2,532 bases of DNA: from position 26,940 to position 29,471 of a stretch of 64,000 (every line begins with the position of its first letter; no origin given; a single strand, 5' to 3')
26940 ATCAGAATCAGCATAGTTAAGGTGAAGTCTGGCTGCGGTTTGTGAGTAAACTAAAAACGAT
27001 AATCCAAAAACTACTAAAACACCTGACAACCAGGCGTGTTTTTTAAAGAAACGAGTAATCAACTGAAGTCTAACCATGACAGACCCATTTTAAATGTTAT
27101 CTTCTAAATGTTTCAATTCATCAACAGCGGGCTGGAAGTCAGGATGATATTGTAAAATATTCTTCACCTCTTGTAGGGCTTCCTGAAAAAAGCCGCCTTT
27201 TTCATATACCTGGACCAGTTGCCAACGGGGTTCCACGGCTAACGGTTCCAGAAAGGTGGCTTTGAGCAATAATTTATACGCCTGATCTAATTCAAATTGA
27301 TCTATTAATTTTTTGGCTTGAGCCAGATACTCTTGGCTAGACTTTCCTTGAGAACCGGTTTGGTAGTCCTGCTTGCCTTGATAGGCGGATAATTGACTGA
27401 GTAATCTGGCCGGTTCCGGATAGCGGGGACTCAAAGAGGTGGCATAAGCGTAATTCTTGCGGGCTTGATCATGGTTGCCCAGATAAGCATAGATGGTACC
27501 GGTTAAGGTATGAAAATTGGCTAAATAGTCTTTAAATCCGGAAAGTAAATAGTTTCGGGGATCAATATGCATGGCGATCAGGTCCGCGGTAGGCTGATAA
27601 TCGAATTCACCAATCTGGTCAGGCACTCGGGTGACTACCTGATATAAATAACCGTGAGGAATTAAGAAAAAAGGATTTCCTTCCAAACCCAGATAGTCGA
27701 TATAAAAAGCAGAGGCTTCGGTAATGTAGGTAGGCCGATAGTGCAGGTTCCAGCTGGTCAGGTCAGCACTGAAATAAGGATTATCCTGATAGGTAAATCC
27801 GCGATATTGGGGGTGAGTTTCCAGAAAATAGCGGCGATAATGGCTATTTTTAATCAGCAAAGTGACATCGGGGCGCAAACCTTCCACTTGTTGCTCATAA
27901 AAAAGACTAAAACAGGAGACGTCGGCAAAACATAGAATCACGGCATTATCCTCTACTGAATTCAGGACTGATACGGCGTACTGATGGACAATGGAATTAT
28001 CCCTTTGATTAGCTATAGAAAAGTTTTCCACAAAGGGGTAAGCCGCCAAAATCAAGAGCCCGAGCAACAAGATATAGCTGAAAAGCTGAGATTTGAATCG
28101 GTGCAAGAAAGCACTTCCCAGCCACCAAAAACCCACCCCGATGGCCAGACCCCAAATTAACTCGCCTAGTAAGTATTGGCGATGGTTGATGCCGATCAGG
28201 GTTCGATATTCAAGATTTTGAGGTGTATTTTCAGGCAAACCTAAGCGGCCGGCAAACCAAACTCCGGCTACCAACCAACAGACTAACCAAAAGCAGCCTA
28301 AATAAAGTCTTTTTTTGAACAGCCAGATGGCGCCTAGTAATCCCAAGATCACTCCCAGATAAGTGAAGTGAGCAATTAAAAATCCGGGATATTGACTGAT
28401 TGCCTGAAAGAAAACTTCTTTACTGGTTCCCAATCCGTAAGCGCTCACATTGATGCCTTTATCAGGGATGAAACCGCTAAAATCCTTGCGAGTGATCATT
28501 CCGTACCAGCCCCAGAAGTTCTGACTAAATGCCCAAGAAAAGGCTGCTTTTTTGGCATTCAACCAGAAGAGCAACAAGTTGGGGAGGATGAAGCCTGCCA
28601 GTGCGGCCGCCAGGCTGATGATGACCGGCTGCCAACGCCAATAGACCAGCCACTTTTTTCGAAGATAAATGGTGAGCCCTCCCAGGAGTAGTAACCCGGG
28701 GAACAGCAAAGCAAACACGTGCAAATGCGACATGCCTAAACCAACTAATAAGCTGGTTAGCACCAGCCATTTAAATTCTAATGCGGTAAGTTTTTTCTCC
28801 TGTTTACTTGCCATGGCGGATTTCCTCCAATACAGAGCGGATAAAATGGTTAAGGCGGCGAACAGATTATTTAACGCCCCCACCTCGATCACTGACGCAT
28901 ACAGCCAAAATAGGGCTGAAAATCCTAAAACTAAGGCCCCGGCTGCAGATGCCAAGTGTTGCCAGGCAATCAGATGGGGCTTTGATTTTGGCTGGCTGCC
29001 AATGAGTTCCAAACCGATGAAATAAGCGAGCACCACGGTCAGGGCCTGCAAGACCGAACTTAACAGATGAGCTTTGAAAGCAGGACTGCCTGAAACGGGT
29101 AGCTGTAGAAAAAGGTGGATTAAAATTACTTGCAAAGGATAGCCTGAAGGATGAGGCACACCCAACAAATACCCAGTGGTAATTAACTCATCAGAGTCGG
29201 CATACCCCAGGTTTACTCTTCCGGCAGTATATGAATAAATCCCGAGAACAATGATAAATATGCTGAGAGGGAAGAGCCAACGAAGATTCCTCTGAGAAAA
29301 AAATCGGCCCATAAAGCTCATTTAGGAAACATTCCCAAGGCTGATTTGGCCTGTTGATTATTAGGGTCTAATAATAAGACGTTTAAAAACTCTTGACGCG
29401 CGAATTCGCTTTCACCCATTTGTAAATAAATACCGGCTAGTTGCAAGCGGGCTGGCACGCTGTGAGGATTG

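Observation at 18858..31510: Five tandem DUF2723/TMEM260-like GT-C paralogs with TPR tails, plus a sixth HPPG-loop membrane protein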

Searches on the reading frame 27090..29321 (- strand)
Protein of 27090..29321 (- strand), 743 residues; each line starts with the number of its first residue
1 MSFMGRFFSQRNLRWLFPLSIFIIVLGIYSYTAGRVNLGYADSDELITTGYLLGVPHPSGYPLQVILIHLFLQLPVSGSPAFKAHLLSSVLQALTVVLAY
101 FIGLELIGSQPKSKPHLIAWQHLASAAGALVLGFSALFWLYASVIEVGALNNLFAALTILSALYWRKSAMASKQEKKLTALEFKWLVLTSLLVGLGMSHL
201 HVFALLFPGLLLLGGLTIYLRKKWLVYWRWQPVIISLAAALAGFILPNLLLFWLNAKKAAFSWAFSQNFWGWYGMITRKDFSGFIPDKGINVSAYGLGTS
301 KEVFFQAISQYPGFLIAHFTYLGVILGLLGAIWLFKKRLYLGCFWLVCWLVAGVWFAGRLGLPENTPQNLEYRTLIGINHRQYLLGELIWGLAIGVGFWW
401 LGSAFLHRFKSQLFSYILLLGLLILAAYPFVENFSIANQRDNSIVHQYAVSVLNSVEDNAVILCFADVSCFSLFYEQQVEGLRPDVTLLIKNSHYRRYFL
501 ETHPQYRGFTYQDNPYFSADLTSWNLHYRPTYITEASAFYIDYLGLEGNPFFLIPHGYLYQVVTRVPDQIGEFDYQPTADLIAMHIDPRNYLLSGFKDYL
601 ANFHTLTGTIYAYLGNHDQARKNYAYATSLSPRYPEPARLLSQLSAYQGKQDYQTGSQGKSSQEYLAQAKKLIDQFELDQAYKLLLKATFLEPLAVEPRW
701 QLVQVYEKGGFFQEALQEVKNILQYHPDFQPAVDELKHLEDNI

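Call 4: search_protein_families(library=pfam, proteins=[window:27090-29321:-], max_evalue=0.01)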
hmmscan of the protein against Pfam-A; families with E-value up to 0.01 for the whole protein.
window:27090-29321:- (743 aa): 4 families
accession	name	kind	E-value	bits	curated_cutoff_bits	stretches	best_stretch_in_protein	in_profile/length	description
PF11028.14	TMEM260-like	-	1.1e-25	90.9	24.2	1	42-212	1-168/179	Protein O-mannosyl-transferase TMEM260-like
PF14559.12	TPR_19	-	0.00093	19.9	25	0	672-737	1-65/68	Tetratricopeptide repeat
PF07719.23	TPR_2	-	0.00093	19.6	27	0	603-633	3-33/34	Tetratricopeptide repeat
PF13414.12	TPR_11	-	0.008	16.3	26.8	0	608-636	1-29/42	TPR repeat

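Call 5: search_protein_families(library=ncbifam, proteins=[window:27090-29321:-], max_evalue=0.01)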
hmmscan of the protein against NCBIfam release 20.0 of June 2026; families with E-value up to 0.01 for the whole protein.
window:27090-29321:- (743 aa): 2 families
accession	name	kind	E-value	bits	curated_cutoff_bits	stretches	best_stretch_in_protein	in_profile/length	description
TIGR02917.1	PEP_TPR_lipo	equivalog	0.00098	17.1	312.2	0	646-724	13-84/899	XrtA/PEP-CTERM system TPR-repeat protein PrsT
NF008757.0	PRK11788.1-5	equivalog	0.0081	15.3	363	0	661-736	179-255/388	lipopolysaccharide assembly protein LapB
